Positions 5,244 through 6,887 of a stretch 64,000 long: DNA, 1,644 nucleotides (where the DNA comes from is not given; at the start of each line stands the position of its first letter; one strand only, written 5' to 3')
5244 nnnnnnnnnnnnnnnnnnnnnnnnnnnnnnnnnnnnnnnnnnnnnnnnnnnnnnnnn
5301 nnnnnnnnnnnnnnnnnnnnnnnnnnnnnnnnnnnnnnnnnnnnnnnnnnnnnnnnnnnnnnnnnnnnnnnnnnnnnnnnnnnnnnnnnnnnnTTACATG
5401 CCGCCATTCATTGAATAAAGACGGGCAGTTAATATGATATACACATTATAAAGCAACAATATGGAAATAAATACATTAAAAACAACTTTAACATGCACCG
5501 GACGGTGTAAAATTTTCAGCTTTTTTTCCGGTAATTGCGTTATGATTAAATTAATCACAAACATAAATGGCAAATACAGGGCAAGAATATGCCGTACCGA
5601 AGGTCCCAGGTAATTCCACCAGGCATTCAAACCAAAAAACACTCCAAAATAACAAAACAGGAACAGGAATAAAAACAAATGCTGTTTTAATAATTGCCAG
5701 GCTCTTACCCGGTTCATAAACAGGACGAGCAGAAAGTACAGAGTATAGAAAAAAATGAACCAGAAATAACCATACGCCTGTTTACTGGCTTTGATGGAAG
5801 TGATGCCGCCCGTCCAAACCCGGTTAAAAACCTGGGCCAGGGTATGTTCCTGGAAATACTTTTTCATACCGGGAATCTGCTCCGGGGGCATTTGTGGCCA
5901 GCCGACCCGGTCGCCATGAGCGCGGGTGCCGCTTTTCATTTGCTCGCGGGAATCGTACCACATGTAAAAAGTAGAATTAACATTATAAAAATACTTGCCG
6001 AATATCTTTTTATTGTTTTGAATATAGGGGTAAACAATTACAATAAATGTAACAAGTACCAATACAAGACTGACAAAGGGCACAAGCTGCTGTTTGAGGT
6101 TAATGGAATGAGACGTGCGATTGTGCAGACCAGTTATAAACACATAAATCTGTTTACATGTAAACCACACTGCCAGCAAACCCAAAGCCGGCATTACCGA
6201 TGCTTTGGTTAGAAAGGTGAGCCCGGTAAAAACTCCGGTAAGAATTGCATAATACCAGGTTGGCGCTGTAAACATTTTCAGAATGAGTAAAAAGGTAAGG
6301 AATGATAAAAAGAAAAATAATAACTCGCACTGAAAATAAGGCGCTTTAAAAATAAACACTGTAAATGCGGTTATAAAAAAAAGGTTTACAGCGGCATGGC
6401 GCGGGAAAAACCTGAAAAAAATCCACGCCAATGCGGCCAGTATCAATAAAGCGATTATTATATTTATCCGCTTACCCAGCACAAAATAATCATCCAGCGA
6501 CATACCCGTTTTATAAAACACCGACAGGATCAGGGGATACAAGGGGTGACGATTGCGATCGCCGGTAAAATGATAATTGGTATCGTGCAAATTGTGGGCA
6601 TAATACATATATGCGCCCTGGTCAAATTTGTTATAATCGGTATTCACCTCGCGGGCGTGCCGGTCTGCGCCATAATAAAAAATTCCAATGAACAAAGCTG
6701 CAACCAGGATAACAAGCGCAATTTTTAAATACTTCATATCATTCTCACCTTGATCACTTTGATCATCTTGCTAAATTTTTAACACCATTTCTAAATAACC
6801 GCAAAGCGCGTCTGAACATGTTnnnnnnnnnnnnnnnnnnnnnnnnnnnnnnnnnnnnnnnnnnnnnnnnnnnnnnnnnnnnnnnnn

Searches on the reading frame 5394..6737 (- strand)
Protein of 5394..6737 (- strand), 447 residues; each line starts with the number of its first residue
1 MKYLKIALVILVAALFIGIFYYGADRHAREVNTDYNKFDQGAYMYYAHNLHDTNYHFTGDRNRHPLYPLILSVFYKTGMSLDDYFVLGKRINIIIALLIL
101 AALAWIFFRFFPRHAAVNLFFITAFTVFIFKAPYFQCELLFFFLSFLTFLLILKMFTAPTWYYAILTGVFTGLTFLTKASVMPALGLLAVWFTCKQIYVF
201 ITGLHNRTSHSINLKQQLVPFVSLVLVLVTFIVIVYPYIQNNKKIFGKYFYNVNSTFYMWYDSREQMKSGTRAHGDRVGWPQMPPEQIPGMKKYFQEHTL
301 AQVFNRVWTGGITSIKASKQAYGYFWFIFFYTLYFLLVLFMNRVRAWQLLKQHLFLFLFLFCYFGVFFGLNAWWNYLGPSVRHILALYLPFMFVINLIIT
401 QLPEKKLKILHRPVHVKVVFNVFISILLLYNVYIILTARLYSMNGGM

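Call 6: search_protein_families(library=ncbifam, proteins=[window:5394-6737:-], max_evalue=0.001)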
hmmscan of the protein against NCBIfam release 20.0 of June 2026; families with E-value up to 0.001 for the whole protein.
window:5394-6737:- (447 aa): 0 families

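Call 34: search_protein_families(library=pfam, proteins=[window:5394-6737:-], max_evalue=0.001)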
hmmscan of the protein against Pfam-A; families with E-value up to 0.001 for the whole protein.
window:5394-6737:- (447 aa): 0 families

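Call 69: find_homologous_proteins(query=window:5397-6737:-, max_evalue=0.00001)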
Query window:5397-6737:- (447 aa): 401 proteins with E <= 0.00001 among 8000 candidates; the best 120 are listed.
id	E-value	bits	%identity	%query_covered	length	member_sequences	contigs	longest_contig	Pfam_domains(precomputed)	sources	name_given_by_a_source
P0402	2.5e-295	998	99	100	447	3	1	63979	-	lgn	-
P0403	4.6e-261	885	85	100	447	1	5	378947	-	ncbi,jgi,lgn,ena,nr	ncbi:MAG TPA: hypothetical protein PLP19_15580 [bacterium]|nr:hypothetical protein [bacterium] HPN44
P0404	7.6e-201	686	66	100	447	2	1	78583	-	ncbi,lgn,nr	ncbi:hypothetical protein JXQ31_11675 [candidate division KSB1 bacterium]|nr:hypothetical protein [c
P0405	4.8e-189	647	63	100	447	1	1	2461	-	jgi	-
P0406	3.5e-173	595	58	100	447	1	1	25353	-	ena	-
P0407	3.6e-117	410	43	97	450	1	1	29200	-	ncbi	-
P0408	1.0e-107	379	43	98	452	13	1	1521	PF13231.13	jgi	jgi:hypothetical protein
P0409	1.2e-107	379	44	99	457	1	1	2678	-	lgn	-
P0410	2.9e-107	378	44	99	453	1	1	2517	-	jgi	jgi:4-amino-4-deoxy-L-arabinose transferase-like glycosyltransferase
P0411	6.1e-107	377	43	98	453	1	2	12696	PF13231.13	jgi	-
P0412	7.4e-106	373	42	100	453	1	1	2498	-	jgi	jgi:hypothetical protein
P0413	1.2e-105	372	39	100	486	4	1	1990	PF02366.25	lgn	-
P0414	6.2e-105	370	44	99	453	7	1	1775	-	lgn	-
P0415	1.5e-104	369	41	99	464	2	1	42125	PF13231.13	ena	-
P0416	2.0e-104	368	43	100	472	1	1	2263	-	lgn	-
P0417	3.2e-104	368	42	98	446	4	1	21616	PF13231.13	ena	-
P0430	1.1e-100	356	41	96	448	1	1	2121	PF13231.13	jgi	jgi:hypothetical protein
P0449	6.5e-98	347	39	99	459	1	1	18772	PF13231.13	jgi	jgi:hypothetical protein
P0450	6.5e-98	347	41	100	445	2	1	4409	PF13231.13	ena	-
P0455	1.1e-97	346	43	94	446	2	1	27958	PF13231.13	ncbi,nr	ncbi:MAG TPA: glycosyltransferase family 39 protein [Thermodesulfobacteriota bacterium]|nr:glycosylt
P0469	4.6e-96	341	39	98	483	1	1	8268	PF13231.13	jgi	jgi:hypothetical protein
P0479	3.5e-95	338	38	99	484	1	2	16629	PF13231.13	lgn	-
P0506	4.6e-93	331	39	99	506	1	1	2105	PF13231.13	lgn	-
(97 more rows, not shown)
